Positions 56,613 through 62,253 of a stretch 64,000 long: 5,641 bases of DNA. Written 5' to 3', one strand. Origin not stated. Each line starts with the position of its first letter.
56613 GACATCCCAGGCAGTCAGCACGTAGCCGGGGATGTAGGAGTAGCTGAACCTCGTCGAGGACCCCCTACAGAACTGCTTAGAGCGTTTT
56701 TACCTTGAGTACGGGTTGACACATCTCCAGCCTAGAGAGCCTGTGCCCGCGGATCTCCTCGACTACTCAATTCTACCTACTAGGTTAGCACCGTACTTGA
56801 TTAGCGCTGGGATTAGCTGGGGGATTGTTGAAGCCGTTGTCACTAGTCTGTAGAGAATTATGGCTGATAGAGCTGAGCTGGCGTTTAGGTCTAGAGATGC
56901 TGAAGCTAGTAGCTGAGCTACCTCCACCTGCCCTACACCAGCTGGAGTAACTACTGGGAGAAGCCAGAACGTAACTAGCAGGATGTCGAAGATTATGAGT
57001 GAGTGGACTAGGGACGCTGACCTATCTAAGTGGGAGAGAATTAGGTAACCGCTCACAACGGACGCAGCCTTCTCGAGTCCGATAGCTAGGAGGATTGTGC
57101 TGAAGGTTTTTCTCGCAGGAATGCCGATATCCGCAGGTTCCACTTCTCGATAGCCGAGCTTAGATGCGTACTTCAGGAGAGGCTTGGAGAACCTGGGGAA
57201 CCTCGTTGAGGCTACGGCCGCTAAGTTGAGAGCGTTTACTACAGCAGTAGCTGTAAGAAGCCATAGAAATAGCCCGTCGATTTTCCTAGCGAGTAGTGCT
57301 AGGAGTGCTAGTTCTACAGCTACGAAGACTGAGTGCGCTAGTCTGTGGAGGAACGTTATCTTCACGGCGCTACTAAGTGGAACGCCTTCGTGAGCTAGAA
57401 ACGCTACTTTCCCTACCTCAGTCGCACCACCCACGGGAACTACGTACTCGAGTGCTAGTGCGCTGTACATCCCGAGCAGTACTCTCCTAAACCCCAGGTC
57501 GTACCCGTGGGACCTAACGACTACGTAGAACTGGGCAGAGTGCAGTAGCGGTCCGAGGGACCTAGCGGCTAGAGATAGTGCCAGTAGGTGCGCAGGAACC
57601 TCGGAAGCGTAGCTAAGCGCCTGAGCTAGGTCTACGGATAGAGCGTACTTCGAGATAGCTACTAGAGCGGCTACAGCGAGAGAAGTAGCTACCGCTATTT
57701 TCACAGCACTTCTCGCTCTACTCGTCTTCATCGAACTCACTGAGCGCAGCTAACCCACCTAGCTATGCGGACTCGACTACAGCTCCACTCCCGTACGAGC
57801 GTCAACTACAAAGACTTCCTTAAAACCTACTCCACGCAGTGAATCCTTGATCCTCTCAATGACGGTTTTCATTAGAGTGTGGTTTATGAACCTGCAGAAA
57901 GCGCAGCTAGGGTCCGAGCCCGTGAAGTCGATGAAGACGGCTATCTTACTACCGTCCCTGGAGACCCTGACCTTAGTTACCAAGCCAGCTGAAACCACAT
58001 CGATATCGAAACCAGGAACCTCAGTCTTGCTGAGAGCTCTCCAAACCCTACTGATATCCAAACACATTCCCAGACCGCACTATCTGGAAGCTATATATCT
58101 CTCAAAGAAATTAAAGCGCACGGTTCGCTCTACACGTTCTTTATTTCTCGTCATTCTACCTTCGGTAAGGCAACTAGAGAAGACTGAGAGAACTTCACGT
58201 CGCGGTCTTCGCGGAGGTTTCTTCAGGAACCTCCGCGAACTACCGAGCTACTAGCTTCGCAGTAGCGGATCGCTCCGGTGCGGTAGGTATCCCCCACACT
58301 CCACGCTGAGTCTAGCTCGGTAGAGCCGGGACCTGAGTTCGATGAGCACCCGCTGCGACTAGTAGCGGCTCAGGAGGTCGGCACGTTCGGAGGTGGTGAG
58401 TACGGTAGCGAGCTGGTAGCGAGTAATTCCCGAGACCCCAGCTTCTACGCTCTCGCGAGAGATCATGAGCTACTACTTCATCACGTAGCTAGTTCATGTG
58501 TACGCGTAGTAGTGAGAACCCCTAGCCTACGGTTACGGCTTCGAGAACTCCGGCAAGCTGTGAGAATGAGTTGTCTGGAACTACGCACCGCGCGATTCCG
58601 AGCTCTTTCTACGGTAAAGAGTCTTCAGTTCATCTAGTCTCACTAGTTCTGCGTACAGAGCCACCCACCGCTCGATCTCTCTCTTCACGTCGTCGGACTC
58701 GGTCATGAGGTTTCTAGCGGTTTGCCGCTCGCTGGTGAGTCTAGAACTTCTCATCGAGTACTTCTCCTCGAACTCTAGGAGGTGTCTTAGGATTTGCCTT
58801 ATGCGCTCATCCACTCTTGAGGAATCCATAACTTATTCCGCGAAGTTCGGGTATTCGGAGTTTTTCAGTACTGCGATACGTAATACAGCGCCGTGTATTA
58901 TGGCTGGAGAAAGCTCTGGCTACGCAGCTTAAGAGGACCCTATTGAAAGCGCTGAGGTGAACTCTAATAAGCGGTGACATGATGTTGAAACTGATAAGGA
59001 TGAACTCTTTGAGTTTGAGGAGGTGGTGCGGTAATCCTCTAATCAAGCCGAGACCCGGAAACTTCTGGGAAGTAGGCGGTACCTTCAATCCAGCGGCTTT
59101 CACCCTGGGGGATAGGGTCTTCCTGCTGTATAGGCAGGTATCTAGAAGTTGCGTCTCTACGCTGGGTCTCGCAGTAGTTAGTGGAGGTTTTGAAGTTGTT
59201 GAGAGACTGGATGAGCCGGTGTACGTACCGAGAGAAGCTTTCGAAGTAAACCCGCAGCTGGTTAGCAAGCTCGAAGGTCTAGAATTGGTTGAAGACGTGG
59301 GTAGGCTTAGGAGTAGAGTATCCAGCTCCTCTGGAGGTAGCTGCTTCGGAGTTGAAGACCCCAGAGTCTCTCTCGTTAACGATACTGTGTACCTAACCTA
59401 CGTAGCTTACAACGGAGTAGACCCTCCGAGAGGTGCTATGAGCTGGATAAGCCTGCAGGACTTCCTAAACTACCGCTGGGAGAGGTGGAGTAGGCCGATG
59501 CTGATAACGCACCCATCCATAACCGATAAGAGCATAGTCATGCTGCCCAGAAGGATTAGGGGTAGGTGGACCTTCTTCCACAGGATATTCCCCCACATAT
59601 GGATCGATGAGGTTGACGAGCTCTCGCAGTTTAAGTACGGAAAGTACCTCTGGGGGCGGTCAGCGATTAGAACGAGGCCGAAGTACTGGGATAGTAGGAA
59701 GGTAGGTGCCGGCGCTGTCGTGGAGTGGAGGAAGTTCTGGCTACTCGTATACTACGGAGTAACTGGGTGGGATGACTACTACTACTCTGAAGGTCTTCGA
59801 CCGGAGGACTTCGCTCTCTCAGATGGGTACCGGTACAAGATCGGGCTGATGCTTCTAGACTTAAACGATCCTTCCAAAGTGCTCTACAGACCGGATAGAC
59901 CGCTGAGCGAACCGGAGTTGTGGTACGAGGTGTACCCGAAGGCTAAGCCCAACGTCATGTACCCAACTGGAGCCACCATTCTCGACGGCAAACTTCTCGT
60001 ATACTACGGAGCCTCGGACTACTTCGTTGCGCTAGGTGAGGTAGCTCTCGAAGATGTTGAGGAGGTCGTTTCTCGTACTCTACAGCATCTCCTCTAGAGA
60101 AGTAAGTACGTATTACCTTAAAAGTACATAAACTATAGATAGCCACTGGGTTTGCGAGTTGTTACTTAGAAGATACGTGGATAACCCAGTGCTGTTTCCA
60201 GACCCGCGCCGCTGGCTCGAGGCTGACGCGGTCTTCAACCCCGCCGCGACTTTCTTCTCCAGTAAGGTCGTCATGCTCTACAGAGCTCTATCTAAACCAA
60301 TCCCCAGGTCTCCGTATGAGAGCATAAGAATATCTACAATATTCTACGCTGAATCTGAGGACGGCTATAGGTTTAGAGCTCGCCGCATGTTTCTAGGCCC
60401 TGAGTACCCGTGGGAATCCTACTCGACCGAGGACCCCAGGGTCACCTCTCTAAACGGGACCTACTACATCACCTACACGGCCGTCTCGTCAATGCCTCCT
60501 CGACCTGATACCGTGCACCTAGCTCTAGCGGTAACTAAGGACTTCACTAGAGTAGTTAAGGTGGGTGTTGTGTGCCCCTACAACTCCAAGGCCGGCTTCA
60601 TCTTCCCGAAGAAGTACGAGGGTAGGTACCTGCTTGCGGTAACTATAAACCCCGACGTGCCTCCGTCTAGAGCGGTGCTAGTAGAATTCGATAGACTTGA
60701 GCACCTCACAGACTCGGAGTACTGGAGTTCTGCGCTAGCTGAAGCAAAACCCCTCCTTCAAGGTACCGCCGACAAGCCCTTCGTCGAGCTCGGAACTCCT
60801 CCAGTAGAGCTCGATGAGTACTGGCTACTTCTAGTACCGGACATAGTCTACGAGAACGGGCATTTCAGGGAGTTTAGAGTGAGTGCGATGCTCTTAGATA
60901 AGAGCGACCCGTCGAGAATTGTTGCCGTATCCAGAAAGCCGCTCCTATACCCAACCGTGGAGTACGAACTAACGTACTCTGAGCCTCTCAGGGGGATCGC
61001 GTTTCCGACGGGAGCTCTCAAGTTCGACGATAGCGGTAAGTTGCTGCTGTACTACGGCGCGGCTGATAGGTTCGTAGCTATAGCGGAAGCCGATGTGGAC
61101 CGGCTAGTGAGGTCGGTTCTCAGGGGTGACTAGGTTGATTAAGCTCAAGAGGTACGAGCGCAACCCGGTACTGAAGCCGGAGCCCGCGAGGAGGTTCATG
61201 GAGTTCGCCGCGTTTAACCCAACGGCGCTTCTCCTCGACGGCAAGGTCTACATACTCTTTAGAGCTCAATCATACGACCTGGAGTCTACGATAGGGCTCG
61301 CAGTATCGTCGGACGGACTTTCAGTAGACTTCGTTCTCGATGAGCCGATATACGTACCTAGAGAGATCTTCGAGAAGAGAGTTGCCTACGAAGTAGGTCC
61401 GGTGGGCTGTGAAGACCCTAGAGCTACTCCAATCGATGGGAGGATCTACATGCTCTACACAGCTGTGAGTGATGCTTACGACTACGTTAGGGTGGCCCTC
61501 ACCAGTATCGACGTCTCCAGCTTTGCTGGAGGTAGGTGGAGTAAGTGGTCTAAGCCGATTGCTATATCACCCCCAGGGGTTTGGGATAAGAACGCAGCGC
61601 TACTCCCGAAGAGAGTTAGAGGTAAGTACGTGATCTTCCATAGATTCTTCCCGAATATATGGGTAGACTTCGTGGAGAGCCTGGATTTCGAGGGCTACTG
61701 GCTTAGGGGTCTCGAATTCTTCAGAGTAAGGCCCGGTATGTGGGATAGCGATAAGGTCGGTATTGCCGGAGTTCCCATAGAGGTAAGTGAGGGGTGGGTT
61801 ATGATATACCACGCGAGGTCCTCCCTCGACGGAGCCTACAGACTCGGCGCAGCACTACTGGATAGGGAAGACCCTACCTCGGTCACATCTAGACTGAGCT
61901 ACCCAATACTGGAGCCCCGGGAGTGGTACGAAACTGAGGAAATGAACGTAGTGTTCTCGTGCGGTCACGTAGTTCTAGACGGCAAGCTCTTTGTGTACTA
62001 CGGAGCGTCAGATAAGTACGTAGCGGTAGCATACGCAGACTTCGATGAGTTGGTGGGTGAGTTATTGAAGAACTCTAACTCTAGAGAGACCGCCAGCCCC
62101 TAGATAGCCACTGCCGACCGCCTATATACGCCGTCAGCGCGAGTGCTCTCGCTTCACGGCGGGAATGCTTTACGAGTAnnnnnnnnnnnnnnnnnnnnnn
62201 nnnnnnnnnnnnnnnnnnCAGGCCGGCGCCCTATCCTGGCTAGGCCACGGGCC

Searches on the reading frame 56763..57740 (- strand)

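Call 81: search_protein_families(library=pfam, proteins=[window:56763-57740:-], max_evalue=0.0001)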
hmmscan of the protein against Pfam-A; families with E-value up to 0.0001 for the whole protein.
window:56763-57740:- (325 aa): 1 family
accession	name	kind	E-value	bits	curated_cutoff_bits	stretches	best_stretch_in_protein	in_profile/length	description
PF03706.18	LPG_synthase_TM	-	5.1e-20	72.6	33.4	1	16-304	6-297/302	Lysylphosphatidylglycerol synthase TM region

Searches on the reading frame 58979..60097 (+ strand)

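Call 81: search_protein_families(library=pfam, proteins=[window:58979-60097:+], max_evalue=0.0001)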
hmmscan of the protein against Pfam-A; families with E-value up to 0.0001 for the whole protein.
window:58979-60097:+ (372 aa): 1 family
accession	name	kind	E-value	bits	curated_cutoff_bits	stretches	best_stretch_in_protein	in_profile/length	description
PF04041.19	Glyco_hydro_130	-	7.1e-34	117.6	26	1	121-364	95-318/320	beta-1,4-mannooligosaccharide phosphorylase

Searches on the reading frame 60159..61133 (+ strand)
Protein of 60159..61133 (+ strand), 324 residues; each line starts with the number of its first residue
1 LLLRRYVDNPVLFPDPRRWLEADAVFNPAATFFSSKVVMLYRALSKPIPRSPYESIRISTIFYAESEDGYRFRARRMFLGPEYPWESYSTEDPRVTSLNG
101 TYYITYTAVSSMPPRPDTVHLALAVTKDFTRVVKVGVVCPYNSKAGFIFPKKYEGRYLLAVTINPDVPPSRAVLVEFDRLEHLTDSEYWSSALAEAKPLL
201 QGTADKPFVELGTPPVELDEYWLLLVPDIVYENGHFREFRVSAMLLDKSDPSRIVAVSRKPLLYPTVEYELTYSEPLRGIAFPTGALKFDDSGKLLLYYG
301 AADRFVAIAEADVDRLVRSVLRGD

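Call 81: search_protein_families(library=pfam, proteins=[window:60159-61133:+], max_evalue=0.0001)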
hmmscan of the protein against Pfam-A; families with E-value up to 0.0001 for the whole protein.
window:60159-61133:+ (324 aa): 1 family
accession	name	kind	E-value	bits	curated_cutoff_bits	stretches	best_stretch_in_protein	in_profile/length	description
PF04041.19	Glyco_hydro_130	-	4.3e-35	121.6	26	1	23-318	33-316/320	beta-1,4-mannooligosaccharide phosphorylase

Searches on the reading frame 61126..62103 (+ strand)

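Call 81: search_protein_families(library=pfam, proteins=[window:61126-62103:+], max_evalue=0.0001)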
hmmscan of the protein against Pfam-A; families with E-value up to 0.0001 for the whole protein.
window:61126-62103:+ (325 aa): 1 family
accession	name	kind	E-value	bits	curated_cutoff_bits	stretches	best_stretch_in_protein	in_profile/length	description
PF04041.19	Glyco_hydro_130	-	2.5e-49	168.4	26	1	27-310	33-315/320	beta-1,4-mannooligosaccharide phosphorylase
